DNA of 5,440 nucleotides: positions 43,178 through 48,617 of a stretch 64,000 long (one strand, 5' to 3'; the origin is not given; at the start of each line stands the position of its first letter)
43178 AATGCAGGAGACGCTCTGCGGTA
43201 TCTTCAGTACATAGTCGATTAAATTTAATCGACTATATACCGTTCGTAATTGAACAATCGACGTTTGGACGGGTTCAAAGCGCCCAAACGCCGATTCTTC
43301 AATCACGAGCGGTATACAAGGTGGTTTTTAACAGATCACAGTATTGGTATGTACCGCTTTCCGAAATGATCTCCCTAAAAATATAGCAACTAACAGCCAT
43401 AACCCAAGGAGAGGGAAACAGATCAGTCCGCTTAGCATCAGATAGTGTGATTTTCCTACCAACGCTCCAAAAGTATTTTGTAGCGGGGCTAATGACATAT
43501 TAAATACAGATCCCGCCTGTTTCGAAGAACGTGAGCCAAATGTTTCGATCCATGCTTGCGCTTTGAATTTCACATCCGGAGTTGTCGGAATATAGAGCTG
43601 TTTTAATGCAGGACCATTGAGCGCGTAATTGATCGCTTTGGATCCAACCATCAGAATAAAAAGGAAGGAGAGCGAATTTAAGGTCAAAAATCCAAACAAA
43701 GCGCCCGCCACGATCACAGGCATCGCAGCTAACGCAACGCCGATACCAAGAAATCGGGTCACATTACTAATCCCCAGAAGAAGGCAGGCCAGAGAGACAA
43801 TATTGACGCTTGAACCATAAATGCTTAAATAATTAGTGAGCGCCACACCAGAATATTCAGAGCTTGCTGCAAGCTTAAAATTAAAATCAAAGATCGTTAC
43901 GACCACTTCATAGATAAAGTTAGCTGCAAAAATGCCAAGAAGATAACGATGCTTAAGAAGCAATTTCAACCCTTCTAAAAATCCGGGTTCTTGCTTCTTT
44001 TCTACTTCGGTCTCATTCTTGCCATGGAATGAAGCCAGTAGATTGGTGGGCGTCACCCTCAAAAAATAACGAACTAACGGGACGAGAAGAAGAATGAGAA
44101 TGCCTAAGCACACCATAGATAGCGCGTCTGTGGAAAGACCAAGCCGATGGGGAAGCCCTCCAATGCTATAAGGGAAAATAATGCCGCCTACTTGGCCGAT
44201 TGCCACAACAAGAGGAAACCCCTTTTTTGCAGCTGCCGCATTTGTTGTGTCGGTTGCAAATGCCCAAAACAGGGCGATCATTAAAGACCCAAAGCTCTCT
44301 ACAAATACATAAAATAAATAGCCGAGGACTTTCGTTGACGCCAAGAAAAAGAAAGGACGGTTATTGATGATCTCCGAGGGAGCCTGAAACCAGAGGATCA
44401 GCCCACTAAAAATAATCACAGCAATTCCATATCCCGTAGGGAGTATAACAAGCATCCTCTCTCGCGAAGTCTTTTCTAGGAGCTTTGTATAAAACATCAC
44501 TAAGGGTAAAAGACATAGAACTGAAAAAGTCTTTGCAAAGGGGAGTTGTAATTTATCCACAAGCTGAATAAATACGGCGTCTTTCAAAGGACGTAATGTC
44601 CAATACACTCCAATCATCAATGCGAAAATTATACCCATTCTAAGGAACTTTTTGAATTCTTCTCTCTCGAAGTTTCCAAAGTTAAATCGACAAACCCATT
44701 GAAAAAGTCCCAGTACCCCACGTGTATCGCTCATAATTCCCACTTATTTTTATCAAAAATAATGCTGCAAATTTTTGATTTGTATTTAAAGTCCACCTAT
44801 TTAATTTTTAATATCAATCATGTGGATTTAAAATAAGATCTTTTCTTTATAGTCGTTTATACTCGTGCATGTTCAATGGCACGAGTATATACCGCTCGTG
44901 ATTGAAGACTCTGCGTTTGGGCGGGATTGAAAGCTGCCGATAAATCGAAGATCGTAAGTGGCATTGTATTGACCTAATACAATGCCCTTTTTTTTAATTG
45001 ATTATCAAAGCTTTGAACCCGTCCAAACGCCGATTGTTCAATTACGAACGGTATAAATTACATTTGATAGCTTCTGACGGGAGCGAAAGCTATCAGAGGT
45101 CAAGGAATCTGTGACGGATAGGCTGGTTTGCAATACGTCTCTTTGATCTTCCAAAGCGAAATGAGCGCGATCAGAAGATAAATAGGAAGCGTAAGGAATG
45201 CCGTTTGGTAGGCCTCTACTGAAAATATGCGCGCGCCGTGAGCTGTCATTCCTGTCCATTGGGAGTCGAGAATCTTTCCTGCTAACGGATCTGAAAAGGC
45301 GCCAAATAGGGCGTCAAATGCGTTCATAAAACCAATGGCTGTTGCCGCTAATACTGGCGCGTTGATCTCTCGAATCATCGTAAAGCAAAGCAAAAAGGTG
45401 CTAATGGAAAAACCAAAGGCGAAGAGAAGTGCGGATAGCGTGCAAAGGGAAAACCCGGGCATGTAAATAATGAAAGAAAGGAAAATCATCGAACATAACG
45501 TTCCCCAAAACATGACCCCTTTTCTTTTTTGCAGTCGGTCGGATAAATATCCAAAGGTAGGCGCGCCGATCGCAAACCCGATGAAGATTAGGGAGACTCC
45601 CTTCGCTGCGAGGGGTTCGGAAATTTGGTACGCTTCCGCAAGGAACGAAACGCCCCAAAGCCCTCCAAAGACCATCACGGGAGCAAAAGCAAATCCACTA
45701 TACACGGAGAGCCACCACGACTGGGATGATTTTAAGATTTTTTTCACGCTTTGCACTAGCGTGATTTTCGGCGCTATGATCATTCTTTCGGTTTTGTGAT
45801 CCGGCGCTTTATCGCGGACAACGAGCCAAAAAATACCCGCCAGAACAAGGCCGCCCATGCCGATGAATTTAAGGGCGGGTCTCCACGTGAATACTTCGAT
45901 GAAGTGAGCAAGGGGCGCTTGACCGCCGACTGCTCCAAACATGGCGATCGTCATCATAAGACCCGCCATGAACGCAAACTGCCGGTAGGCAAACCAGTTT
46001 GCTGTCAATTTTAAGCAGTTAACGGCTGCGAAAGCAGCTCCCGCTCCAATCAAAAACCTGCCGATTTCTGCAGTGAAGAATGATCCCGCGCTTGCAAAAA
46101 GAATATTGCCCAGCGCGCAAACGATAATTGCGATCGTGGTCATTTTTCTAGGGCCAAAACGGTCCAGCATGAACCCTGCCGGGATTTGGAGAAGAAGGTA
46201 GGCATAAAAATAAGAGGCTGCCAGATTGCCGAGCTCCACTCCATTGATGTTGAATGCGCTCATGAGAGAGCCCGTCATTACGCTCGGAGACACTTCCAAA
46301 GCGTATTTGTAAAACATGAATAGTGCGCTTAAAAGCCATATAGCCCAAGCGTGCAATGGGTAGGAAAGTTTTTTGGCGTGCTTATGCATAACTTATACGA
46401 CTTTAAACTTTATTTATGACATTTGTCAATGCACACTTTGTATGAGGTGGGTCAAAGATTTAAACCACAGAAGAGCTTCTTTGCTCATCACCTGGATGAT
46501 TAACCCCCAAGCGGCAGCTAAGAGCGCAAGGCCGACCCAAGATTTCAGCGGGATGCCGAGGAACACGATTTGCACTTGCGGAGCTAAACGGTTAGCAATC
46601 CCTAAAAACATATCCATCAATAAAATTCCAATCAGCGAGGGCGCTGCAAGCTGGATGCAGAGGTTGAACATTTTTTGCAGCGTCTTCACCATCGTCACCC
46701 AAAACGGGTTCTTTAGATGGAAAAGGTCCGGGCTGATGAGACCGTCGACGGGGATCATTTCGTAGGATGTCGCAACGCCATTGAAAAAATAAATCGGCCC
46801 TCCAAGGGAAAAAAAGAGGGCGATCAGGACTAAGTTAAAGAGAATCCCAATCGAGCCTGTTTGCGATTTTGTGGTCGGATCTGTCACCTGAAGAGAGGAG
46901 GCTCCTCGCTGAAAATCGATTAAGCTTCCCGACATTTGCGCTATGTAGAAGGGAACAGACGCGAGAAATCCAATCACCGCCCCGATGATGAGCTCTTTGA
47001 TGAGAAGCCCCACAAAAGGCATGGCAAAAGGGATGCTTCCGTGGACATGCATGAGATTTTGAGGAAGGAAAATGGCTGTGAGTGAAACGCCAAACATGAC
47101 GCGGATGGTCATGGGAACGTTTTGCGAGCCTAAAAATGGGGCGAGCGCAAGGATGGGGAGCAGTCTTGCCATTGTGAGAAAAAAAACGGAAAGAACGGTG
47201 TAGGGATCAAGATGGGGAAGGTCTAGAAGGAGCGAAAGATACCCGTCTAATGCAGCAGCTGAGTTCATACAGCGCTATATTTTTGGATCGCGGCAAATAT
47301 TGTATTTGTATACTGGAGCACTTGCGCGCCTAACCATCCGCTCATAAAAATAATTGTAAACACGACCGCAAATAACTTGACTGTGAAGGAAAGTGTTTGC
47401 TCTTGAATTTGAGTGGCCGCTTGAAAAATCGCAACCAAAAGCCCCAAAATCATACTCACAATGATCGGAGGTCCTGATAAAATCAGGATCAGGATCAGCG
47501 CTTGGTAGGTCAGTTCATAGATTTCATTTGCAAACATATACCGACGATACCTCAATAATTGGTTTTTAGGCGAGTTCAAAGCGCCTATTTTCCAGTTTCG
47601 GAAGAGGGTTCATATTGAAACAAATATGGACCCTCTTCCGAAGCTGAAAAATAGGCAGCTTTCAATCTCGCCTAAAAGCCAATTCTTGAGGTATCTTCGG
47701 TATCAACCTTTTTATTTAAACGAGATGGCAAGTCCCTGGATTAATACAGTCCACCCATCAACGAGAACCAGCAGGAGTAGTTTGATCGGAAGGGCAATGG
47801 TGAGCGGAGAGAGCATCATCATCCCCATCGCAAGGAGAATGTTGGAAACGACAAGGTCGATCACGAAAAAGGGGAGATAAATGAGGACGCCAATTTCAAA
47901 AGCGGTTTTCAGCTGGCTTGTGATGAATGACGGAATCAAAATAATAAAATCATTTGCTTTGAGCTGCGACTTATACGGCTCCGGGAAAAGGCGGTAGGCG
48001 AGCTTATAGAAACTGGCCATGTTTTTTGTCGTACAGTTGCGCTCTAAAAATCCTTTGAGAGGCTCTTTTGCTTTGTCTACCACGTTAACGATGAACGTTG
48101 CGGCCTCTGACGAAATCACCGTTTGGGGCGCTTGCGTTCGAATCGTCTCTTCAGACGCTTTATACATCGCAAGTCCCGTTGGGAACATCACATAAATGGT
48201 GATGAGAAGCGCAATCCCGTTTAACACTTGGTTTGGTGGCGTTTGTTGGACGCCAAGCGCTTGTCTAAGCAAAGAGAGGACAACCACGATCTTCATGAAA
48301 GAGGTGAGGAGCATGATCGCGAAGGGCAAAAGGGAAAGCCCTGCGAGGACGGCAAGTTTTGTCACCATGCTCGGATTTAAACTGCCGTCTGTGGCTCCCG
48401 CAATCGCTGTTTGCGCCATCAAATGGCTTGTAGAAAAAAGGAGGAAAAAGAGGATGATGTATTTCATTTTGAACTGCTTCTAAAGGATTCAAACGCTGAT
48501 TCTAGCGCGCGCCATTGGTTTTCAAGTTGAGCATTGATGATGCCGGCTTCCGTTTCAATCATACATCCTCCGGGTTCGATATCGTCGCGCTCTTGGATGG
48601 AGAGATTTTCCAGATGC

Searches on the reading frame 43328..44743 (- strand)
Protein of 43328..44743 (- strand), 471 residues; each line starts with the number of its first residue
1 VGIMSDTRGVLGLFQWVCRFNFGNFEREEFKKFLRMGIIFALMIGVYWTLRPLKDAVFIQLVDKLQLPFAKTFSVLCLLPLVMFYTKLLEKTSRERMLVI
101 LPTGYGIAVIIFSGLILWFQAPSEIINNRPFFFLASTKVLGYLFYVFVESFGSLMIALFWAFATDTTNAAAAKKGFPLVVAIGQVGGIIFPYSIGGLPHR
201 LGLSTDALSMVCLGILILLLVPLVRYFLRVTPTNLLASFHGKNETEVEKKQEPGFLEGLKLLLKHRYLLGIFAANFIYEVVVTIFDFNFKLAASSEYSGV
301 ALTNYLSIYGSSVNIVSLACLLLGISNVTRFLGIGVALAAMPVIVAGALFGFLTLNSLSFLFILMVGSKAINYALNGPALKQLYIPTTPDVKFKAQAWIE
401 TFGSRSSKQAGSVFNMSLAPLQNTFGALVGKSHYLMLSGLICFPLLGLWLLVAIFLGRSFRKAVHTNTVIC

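Call 8: search_protein_families(library=pfam, proteins=[window:43328-44743:-])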
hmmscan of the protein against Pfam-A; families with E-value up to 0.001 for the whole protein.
window:43328-44743:- (471 aa): 1 family
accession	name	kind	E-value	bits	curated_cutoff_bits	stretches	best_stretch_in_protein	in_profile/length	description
PF03219.20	TLC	-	9e-22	78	21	1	25-460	18-491/491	TLC ATP/ADP transporter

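Call 14: find_encoding_contigs(protein=window:43328-44743:-, flank=10000, max_places=6)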
Protein window:43328-44743:- (471 aa): no gene with exactly this product is on record in the collection.

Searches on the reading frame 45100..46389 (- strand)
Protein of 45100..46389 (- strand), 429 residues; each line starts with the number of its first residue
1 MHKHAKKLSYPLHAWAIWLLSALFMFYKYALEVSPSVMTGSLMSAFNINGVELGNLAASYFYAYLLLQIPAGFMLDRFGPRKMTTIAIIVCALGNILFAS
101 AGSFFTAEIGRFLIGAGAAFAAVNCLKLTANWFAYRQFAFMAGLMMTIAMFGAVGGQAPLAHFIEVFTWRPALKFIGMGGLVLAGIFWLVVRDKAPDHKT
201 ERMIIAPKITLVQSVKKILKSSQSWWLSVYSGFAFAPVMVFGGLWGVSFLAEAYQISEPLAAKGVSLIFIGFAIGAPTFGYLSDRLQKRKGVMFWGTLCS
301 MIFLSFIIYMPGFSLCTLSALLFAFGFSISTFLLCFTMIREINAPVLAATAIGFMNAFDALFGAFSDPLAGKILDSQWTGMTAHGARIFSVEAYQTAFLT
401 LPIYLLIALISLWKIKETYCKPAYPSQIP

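Call 8: search_protein_families(library=pfam, proteins=[window:45100-46389:-])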
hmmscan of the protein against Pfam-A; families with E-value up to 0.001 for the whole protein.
window:45100-46389:- (429 aa): 1 family
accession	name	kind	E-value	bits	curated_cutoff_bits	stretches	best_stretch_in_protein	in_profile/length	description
PF07690.21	MFS_1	-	6.5e-34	117.8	33.4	2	25-241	9-224/347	Major Facilitator Superfamily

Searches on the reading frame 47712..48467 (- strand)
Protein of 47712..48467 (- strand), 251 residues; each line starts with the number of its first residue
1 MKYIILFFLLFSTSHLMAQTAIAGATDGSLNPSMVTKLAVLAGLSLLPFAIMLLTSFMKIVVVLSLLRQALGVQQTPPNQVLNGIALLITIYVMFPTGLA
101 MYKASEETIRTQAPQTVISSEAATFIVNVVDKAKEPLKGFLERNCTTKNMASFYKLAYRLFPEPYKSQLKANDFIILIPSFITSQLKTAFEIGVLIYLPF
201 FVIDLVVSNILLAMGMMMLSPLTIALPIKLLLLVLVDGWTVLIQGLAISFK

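Call 8: search_protein_families(library=pfam, proteins=[window:47712-48467:-])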
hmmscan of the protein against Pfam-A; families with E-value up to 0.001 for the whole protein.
window:47712-48467:- (251 aa): 1 family
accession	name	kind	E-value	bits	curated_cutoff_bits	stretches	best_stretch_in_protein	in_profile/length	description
PF00813.25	FliP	-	4.1e-65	219.8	26.9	1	41-246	2-191/191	FliP family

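Call 15: find_encoding_contigs(protein=window:47712-48467:-, flank=10000, max_places=6)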
Protein window:47712-48467:- (251 aa): 3 contigs read that carry it; 3 places shown.
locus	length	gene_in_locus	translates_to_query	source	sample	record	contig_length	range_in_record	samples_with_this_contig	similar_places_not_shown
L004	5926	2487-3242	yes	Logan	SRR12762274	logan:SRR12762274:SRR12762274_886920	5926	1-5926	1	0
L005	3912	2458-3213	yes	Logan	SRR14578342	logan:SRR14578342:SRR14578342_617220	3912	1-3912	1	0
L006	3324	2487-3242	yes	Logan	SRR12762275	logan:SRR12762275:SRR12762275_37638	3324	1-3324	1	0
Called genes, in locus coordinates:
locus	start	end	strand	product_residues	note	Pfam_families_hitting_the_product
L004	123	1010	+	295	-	PF01514:YscJ_FliF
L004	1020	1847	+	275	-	-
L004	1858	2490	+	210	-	PF02108:FliH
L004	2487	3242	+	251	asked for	PF00813:FliP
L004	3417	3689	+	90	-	PF01313:Bac_export_3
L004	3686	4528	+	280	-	PF01311:Bac_export_1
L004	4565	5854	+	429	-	PF07690:MFS_1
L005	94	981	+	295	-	PF01514:YscJ_FliF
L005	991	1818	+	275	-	-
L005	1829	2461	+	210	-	PF02108:FliH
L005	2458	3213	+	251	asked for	PF00813:FliP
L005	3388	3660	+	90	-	PF01313:Bac_export_3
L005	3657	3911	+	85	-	?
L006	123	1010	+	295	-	PF01514:YscJ_FliF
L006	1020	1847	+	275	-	-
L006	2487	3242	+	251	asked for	PF00813:FliP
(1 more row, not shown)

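Call 64: find_homologous_proteins(query=window:47712-48467:-, max_evalue=1e-60)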
Query window:47712-48467:- (251 aa): 2757 proteins with E <= 1e-60 among 8000 candidates; the best 120 are listed.
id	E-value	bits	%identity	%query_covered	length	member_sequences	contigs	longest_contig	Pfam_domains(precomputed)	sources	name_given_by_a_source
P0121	3.3e-149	513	100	100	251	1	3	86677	PF00813.26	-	-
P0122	3.9e-130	450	88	100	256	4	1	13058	PF00813.26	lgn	-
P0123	6.8e-130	450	87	100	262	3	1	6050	PF00813.26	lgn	-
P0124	5.0e-129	447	87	100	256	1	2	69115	PF00813.26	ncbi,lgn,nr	ncbi:MAG TPA: type III secretion system export apparatus subunit SctR [Chlamydiales bacterium]|nr:ty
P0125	5.3e-129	447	87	100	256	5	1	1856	PF00813.26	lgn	-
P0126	3.3e-126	438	91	93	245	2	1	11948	PF00813.26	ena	-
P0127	6.2e-125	433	84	100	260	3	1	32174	PF00813.26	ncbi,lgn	-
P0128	1.6e-124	432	84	100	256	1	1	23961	PF00813.26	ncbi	-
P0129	4.0e-124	431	87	95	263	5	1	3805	PF00813.26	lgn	-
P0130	2.0e-123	428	83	100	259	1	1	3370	PF00813.26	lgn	-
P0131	2.8e-123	428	88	91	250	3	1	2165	PF00813.26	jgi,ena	-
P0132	3.4e-123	428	81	100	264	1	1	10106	PF00813.26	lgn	-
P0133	1.6e-122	425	80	100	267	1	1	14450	PF00813.26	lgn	-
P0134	2.3e-121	422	89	94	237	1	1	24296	PF00813.26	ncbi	-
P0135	2.9e-121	421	80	100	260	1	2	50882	PF00813.26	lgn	-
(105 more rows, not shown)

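Call 65: find_encoding_contigs(protein=P0124, flank=2500, max_places=3)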
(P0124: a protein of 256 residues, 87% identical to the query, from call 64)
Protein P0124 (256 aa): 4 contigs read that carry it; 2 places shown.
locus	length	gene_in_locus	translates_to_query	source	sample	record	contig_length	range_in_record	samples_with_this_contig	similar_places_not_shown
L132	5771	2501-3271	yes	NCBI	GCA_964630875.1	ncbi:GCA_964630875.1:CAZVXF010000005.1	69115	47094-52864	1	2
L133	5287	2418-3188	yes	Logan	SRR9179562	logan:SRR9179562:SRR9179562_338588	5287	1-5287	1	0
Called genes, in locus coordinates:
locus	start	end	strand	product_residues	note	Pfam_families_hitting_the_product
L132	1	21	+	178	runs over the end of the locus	PF00293:NUDIX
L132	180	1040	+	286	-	PF01514:YscJ_FliF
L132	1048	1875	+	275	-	-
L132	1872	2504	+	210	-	PF02108:FliH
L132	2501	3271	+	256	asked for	PF00813:FliP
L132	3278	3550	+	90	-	PF01313:Bac_export_3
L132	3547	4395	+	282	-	PF01311:Bac_export_1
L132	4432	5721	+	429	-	PF07690:MFS_1, PF13347:MFS_2, PF07690:MFS_1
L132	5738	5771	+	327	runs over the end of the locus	PF08240:ADH_N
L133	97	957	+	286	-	PF01514:YscJ_FliF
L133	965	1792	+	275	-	-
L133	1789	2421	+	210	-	PF02108:FliH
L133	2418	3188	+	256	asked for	PF00813:FliP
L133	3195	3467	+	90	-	PF01313:Bac_export_3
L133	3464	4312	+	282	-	PF01311:Bac_export_1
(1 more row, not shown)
